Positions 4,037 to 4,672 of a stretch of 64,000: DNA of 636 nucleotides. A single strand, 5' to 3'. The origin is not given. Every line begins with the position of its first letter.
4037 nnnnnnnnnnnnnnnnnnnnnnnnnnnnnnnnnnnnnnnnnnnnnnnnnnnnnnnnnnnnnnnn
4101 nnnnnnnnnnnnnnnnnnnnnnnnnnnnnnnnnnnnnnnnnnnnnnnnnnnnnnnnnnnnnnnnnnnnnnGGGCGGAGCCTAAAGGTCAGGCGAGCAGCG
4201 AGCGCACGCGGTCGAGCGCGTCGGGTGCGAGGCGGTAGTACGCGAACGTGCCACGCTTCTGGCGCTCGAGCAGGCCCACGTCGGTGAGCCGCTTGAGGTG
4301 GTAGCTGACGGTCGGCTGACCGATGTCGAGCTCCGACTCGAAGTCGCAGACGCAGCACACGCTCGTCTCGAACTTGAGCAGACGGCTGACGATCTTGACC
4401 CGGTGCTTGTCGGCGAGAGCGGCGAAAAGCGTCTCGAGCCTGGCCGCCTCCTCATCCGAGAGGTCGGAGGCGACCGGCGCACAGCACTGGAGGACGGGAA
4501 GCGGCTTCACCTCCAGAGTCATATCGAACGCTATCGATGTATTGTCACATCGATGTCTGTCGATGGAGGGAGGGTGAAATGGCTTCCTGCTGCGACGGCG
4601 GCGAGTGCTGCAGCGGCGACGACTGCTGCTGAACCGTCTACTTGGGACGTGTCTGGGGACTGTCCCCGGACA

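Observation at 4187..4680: smtB/smtA-like module with a 17-aa CC-CC-CC peptide: possible ultra-short metallothionein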

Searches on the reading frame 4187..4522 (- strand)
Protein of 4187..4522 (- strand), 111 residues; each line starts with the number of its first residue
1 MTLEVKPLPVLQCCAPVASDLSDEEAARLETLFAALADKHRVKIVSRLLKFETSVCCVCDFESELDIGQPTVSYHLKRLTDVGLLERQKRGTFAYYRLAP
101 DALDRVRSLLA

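Call 7: search_protein_families(library=ncbifam, proteins=[window:4187-4522:-], max_evalue=1)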
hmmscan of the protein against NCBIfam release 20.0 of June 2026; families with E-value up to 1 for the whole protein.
window:4187-4522:- (111 aa): 19 families
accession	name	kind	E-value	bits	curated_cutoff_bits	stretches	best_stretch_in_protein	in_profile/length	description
NF033788.1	HTH_metalloreg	subfamily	3.6e-22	77.9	55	1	30-105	2-75/77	metalloregulator ArsR/SmtB family transcription factor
NF041413.1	ArsR_Rv2640c_fam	equivalog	5.8e-21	75.1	155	1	12-110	14-113/118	Rv2640c family ArsR-like transcriptional regulator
NF007528.0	PRK10141.1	subfamily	4e-12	46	97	1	31-101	8-76/117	metalloregulator ArsR/SmtB family transcription factor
NF033789.1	repress_SdpR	subfamily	6e-11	42.1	100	1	33-105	2-71/79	autorepressor SdpR family transcription factor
NF045707.1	Dbac_1936_reg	equivalog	3.5e-10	39.8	115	1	30-101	8-76/99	ArsR/SmtB-type metalloregulator TsoR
NF040642.1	sulf_sens_BigR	equivalog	7.9e-09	35.5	155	1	24-101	5-79/95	sulfite-sensing transcriptional repressor BigR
NF047906.1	CdPbTransRegCmtR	equivalog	6.7e-06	26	150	1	25-105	7-84/104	Cd(II)/Pb(II)-sensing metalloregulatory transcriptional regulator CmtR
NF052532.1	TransRegPagRBaca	equivalog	0.00045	20.3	170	1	32-109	20-94/99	transcriptional repressor PagR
NF008273.0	PRK11050.1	equivalog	0.0021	17.8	153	1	42-90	42-90/156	manganese-binding transcriptional regulator MntR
NF012025.0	PRK15481.1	equivalog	0.0025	16.5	573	1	37-94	12-70/432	MocR-like B6 salvage transcription factor PtsJ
NF040939.2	trans_reg_lrs14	equivalog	0.0026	17.8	90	1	42-90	24-71/103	Lrs14 family HTH-type transcriptional regulator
TIGR02277.1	PaaX_trns_reg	equivalog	0.017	14.7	264.55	1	61-106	26-71/279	phenylacetic acid degradation operon negative regulatory protein PaaX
NF053602.1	Phr_regulator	exception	0.026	14.1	320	1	35-88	8-58/191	heat shock transcription regulator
NF053606.1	Sta1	subfamily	0.028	14.5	80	1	41-90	22-69/100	Sta1 family transcriptional regulator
NF041397.1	TranRegGlpR_Halo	equivalog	0.061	12.9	300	1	39-92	5-56/253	HTH-type transcriptional regulator GlpR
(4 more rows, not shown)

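Call 8: find_homologous_proteins(query=window:4187-4522:-, max_evalue=1e-10)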
Query window:4187-4522:- (111 aa): 280 proteins with E <= 1e-10 among 301 candidates; the best 120 are listed.
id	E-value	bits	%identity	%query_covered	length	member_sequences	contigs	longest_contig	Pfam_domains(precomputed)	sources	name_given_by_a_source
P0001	6.8e-66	237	100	100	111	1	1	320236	PF12840.14,PF01022.27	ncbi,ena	-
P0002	6.6e-55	202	85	96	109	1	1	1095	PF12840.14,PF01022.27,PF12802.14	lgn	-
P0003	6.6e-53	195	81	96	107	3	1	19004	PF12840.14,PF01022.27,PF24038.2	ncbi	ncbi:MAG TPA: metalloregulator ArsR/SmtB family transcription factor [Gaiellaceae bacterium]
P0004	2.4e-48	181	76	98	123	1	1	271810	PF12840.14,PF01022.27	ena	-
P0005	1.5e-47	178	74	100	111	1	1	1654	PF12840.14,PF01022.27,PF12802.14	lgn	-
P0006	6.1e-47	176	75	96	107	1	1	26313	PF12840.14,PF01022.27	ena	-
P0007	3.3e-46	174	77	94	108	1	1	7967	PF12840.14,PF01022.27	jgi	jgi:ArsR family transcriptional regulator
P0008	3.8e-46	174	79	94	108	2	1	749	PF12840.14,PF01022.27,PF12802.14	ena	-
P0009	4.2e-46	173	72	100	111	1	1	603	PF12840.14,PF01022.27,PF12802.14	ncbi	-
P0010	6.3e-46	173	74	96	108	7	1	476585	PF12840.14,PF01022.27,PF12802.14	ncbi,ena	-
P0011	7.2e-46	173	73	100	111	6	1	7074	PF12840.14,PF01022.27,PF24038.2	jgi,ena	-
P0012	1.1e-45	172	70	100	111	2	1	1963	PF12840.14,PF01022.27,PF12802.14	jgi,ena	-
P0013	1.2e-45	172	74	96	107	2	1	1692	PF12840.14,PF01022.27,PF12802.14,PF24038.2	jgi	jgi:ArsR family transcriptional regulator, arsenate/arsenite/antimonite-responsive transcriptional r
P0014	1.4e-45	172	70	100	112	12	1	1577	PF12840.14,PF01022.27,PF12802.14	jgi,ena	-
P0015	2.7e-45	171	74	96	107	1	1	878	PF12840.14,PF01022.27,PF12802.14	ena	-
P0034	7.0e-44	166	74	92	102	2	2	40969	PF12840.14,PF01022.27,PF12802.14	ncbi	-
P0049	3.1e-43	164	70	96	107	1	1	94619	PF01047.29,PF12840.14,PF01022.27,PF12802.14,PF24038.2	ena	-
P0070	4.4e-41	157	69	96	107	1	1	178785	PF12840.14,PF01022.27,PF12802.14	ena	-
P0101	7.0e-38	147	65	100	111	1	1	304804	PF12840.14,PF13412.13,PF01022.27,PF12802.14,PF24038.2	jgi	jgi:ArsR family transcriptional regulator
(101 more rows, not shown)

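Call 9: find_related_loci(query=window:4187-4522:-, collection=genome_contigs, flank=3000)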
Query window:4187-4522:- (111 aa) in genome_contigs; peptide patterns used: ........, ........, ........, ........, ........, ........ (x = any residue, [..] = any of these).
600 stretches matched a pattern (row limit reached: there are more); 21 encode a relative of the query (tblastn E <= 1e-3); 21 distinct loci.
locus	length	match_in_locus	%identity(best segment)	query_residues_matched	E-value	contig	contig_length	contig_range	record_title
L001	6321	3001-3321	75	5-111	8e-52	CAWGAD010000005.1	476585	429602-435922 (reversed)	MAG: uncultured Gaiellaceae bacterium isolate MFD06742.bin.3.587 genome assembly, contig: contig_19596, whole genome sho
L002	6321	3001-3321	70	5-111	7e-50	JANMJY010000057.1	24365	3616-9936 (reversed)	MAG: Actinomycetes bacterium isolate OTE_64_metabat_291 OTE_64_k141_1478341, whole genome shotgun sequence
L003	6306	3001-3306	64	10-111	1e-39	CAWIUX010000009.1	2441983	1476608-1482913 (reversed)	MAG: uncultured Actinomycetes bacterium isolate MFD01561.bin.2.29 genome assembly, contig: contig_674, whole genome shot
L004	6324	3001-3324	57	5-111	4e-39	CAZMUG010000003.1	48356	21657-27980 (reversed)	MAG TPA_asm: uncultured Gaiellales bacterium isolate SRP329715_co1_360 genome assembly, contig: NODE_863_length_48356_co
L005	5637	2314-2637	61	5-111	3e-39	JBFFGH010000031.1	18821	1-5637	MAG: Gaiellaceae bacterium isolate Mix_mud15.2022.01.37 k141_350641_length_18821_cov_11.0323, whole genome shotgun seque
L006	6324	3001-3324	56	5-111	8e-39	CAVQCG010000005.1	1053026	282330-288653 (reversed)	MAG: uncultured Thermoleophilia bacterium isolate MFD02199.bin.1.2 genome assembly, contig: contig_31251, whole genome s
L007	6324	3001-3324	57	5-111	5e-38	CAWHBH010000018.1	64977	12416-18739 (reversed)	MAG: uncultured Thermoleophilia bacterium isolate MFD00962.bin.2.277 genome assembly, contig: contig_156855, whole genom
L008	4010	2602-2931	58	3-111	6e-38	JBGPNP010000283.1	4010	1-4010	MAG: Gaiellaceae bacterium isolate OBJ_0618_7090110_211 k141_11274111_length_4010_cov_26.0000, whole genome shotgun sequ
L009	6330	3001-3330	56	2-110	3e-37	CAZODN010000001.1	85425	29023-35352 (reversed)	MAG TPA_asm: uncultured Gaiellales bacterium isolate binchicken_co274_50 genome assembly, contig: NODE_703_length_85425_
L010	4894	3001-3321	57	5-110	6e-37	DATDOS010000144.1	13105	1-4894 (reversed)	MAG TPA_asm: Gaiellaceae bacterium isolate SMAG_U7900 k141_3249029, whole genome shotgun sequence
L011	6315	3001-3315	59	8-111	5e-36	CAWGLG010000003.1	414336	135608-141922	MAG: uncultured Thermoleophilia bacterium isolate MFD09779.bin.1.239 genome assembly, contig: contig_20938, whole genome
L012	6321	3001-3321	56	5-110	7e-35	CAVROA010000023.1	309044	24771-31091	MAG: uncultured Actinomycetes bacterium isolate MFD05176.bin.1.208 genome assembly, contig: contig_90078, whole genome s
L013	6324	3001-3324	54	5-111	5e-34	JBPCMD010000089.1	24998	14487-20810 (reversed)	MAG: Gaiellaceae bacterium isolate TH_ant_mag_95 S1Ck127_9037529_flag_0_multi_16.9871_len_24998, whole genome shotgun se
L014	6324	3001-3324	54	4-110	5e-33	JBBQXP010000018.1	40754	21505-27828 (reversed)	MAG: Gaiellales bacterium isolate Co_metawrap_2122 Cmw_2122_k141_10664044_length_40754_cov_72.0000, whole genome shotgun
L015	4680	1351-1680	50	2-110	4e-28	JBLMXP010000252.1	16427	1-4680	MAG: Planctomycetaceae bacterium isolate MAG253 PRJNA957066_bin34_renamed_251, whole genome shotgun sequence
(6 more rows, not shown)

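Call 15: find_related_loci(query=window:4187-4522:-, collection=metagenome_contigs, flank=2500)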
Query window:4187-4522:- (111 aa) in metagenome_contigs; peptide patterns used: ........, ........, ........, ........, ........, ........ (x = any residue, [..] = any of these).
600 stretches matched a pattern (row limit reached: there are more); 26 encode a relative of the query (tblastn E <= 1e-3); 26 distinct loci.
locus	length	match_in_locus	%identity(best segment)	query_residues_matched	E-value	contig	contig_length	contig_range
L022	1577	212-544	70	1-111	5e-54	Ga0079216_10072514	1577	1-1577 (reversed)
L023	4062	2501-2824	73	1-108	4e-51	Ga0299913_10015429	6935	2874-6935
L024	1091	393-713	72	5-111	2e-53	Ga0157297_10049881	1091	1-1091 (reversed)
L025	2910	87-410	71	4-111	7e-51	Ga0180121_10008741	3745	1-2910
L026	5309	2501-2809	69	8-111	1e-45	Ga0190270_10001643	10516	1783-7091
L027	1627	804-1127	58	5-111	5e-39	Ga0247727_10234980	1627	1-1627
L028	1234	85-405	59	6-111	4e-39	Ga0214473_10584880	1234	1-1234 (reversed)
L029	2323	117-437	58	5-110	5e-38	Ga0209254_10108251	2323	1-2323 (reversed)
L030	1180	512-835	58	5-111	4e-39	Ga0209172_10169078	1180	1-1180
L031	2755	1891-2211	61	5-110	6e-37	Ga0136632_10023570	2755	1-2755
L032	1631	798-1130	56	2-111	2e-36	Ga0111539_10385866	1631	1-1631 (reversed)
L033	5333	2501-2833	56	2-111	4e-36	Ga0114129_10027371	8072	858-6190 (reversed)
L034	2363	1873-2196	55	5-111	5e-36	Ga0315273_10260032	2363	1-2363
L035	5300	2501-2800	59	12-111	4e-36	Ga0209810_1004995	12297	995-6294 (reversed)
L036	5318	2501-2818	57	7-111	2e-35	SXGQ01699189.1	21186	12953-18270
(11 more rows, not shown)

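Call 18: find_encoding_contigs(protein=P0003, flank=2500, max_places=3)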
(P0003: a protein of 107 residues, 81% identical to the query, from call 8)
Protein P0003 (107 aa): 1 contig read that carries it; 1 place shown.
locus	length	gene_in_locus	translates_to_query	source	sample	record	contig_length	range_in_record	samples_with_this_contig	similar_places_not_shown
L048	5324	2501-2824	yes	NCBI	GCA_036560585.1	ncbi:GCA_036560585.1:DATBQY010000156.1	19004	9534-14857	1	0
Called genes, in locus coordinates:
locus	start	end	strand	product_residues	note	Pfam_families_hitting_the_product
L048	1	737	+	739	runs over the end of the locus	PF01315:Ald_Xan_dh_C, PF02738:MoCoBD_1, PF20256:MoCoBD_2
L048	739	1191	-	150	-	PF04657:DMT_YdcZ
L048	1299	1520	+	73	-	-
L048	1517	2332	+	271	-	PF00378:ECH_1, PF16113:ECH_2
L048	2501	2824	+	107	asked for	PF24038:DUF7347 (weak), PF01022:HTH_5, PF12840:HTH_20 (weak)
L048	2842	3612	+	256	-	PF00378:ECH_1, PF16113:ECH_2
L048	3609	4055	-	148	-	-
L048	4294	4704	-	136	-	-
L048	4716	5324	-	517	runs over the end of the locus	PF18158:AidB_N, PF02770:Acyl-CoA_dh_M, PF00441:Acyl-CoA_dh_1, PF08028:Acyl-CoA_dh_2 (weak)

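Call 19: find_encoding_contigs(protein=P0004, flank=2500, max_places=3)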
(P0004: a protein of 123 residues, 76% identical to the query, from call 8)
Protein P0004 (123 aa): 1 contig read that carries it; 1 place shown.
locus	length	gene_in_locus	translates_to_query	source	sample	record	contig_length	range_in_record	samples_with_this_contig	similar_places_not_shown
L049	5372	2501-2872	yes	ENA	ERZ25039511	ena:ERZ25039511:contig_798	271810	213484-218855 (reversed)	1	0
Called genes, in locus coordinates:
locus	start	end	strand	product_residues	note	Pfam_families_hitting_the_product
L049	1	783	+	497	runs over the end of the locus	PF02738:MoCoBD_1, PF20256:MoCoBD_2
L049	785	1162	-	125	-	PF04657:DMT_YdcZ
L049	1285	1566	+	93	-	-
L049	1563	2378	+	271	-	PF00378:ECH_1, PF16113:ECH_2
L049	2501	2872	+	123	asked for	PF01022:HTH_5, PF12840:HTH_20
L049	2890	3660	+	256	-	PF00378:ECH_1, PF16113:ECH_2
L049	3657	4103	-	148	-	-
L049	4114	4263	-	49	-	PF10262:Rdx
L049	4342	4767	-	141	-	-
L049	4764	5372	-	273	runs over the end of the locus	PF00441:Acyl-CoA_dh_1, PF22924:ACOX_C_alpha1 (faint), PF08028:Acyl-CoA_dh_2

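Call 20: find_encoding_contigs(protein=P0006, flank=2500, max_places=3)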
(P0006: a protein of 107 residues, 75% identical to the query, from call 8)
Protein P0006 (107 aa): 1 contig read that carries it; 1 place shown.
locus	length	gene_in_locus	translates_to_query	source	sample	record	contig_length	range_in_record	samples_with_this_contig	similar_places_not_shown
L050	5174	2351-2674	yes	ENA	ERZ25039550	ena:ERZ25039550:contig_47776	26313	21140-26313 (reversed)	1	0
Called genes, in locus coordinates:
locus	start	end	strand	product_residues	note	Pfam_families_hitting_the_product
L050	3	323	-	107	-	?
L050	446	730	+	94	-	-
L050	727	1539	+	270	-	PF00378:ECH_1, PF16113:ECH_2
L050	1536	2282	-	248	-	PF01135:PCMT (weak), PF13489:Methyltransf_23, PF01209:Ubie_methyltran, PF06325:PrmA (weak), PF13847:Methyltransf_31, PF08241:Methyltransf_11, PF08242:Methyltransf_12, PF13649:Methyltransf_25, +1 more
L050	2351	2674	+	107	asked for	PF01022:HTH_5, PF12840:HTH_20 (weak)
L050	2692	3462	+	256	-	PF00378:ECH_1, PF16113:ECH_2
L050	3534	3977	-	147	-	-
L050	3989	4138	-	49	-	PF10262:Rdx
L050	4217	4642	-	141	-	-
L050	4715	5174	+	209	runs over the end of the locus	PF18854:baeRF_family10, PF18859:acVLRF1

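Call 27: search_protein_families(library=pfam, proteins=[window:4187-4522:-], max_evalue=10)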
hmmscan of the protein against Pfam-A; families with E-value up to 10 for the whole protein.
window:4187-4522:- (111 aa): 19 families
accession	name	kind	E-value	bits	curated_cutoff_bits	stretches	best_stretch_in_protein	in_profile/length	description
PF01022.26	HTH_5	-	1.8e-11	44.2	22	1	38-86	1-46/47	Bacterial regulatory protein, arsR family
PF12840.13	HTH_20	-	5.3e-07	30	27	1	63-87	26-50/51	Helix-turn-helix domain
PF24038.1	DUF7347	-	0.00028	21.5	27.6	1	31-82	3-55/77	Domain of unknown function (DUF7347)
PF12802.13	MarR_2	-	0.00053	20.5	27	1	61-89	26-54/61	MarR family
PF07848.18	PaaX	-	0.00081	20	24.8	1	62-99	30-67/70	PaaX-like protein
PF24266.1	HTH_HVO_0163_N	-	0.0043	17.5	31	1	63-105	24-67/70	HVO_0163, N-terminal HTH domain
PF01325.25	Fe_dep_repress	-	0.013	16.2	26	1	52-90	19-57/60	Iron dependent repressor, N-terminal DNA binding domain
PF01047.28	MarR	-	0.014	15.8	24.6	1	63-89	25-51/59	MarR family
PF01978.25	TrmB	-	0.014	15.7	25.6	1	63-96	30-63/68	Sugar-specific transcriptional regulator TrmB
PF24033.1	DUF7342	-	0.025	15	31.6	1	40-107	5-71/150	Family of unknown function (DUF7342)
PF13338.12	AbiEi_4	-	0.026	15.1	25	1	74-95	27-48/49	Transcriptional regulator, AbiEi antitoxin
PF08461.16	HTH_12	-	0.034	14.5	21.4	1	64-91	27-54/66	Ribonuclease R winged-helix domain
PF00126.33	HTH_1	-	0.054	13.9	26.6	1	64-91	22-52/60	Bacterial regulatory helix-turn-helix protein, lysR family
PF22167.2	PH0730-like_N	-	0.061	13.9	30.2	1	64-93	24-53/60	PH0730-like, N-terminal domain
PF13463.12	HTH_27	-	0.095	13.4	22.2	1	65-90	28-53/68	Winged helix DNA-binding domain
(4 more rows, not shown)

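Call 34: find_encoding_contigs(protein=P0001, flank=3000, max_places=3)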
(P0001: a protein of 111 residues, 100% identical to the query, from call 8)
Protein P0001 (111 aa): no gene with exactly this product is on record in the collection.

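Call 35: find_encoding_contigs(protein=P0002, flank=1500, max_places=2)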
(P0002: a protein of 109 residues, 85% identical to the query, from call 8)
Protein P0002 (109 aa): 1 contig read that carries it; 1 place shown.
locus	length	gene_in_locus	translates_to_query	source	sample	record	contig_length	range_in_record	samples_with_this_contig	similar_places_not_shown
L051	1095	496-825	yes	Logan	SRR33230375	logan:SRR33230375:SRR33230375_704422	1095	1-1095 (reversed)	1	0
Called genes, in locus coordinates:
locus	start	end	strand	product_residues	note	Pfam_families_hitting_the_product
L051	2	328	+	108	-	?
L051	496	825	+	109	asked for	PF01022:HTH_5, PF12802:MarR_2 (faint), PF12840:HTH_20 (weak)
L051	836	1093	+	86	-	?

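Call 36: find_encoding_contigs(protein=P0005, flank=1500, max_places=2)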
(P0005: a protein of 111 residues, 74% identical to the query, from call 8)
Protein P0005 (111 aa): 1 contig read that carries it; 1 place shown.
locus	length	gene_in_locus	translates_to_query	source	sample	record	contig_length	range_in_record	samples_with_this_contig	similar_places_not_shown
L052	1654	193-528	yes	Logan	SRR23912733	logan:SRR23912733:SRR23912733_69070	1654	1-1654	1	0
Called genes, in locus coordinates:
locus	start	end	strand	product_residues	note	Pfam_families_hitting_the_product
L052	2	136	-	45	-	?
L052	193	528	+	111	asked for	PF01022:HTH_5, PF12840:HTH_20, PF12802:MarR_2 (weak)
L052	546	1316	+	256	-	PF00378:ECH_1, PF16113:ECH_2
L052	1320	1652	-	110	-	?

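Call 37: find_encoding_contigs(protein=P0007, flank=2500, max_places=2)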
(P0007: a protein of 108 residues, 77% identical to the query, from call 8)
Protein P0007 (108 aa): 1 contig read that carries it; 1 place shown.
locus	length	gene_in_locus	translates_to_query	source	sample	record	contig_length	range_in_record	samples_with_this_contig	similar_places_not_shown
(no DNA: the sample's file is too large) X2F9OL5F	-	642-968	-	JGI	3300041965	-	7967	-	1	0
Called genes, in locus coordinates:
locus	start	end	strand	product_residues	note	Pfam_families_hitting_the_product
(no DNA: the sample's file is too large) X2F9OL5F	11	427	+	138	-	PF00378:ECH_1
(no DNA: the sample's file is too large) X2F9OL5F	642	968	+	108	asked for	PF12840:HTH_20, PF01022:HTH_5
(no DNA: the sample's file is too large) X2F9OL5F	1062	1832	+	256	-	PF00378:ECH_1, PF16113:ECH_2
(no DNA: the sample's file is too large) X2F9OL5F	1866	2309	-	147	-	-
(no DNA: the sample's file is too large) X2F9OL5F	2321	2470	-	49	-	PF10262:Rdx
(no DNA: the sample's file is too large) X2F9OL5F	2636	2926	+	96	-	-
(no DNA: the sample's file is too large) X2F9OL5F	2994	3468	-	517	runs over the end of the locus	PF18158:AidB_N, PF02770:Acyl-CoA_dh_M, PF00441:Acyl-CoA_dh_1, PF08028:Acyl-CoA_dh_2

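Call 38: find_encoding_contigs(protein=P0011, flank=2500, max_places=2)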
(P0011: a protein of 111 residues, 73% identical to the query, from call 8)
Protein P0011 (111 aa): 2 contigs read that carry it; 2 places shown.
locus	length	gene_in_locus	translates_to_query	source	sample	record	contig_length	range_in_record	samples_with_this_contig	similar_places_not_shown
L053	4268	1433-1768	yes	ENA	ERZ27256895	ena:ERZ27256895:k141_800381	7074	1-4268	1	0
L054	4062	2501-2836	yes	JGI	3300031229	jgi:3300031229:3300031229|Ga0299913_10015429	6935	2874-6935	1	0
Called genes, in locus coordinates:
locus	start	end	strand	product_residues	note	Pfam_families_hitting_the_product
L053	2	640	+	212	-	?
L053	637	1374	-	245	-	PF01135:PCMT (weak), PF01209:Ubie_methyltran, PF06325:PrmA (weak), PF13489:Methyltransf_23, PF13649:Methyltransf_25, PF13847:Methyltransf_31, PF08241:Methyltransf_11, PF08242:Methyltransf_12, +1 more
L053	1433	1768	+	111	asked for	PF24038:DUF7347 (faint), PF01022:HTH_5, PF12840:HTH_20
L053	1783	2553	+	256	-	PF00378:ECH_1, PF16113:ECH_2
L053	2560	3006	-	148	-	-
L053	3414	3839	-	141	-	-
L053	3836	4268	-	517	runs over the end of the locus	PF18158:AidB_N, PF02770:Acyl-CoA_dh_M, PF00441:Acyl-CoA_dh_1, PF08028:Acyl-CoA_dh_2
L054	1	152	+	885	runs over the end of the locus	PF01590:GAF, PF13185:GAF_2, PF01590:GAF, PF13185:GAF_2, PF13492:GAF_3, PF00989:PAS, PF08448:PAS_4, PF13426:PAS_9, +3 more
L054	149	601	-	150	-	PF04657:DMT_YdcZ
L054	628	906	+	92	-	-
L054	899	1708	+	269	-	PF00378:ECH_1, PF16113:ECH_2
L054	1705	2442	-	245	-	PF01135:PCMT (weak), PF01209:Ubie_methyltran, PF06325:PrmA (weak), PF13489:Methyltransf_23, PF13649:Methyltransf_25, PF13847:Methyltransf_31, PF08241:Methyltransf_11, PF08242:Methyltransf_12, +1 more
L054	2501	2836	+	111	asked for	PF24038:DUF7347 (faint), PF01022:HTH_5, PF12840:HTH_20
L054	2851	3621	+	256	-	PF00378:ECH_1, PF16113:ECH_2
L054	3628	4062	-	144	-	?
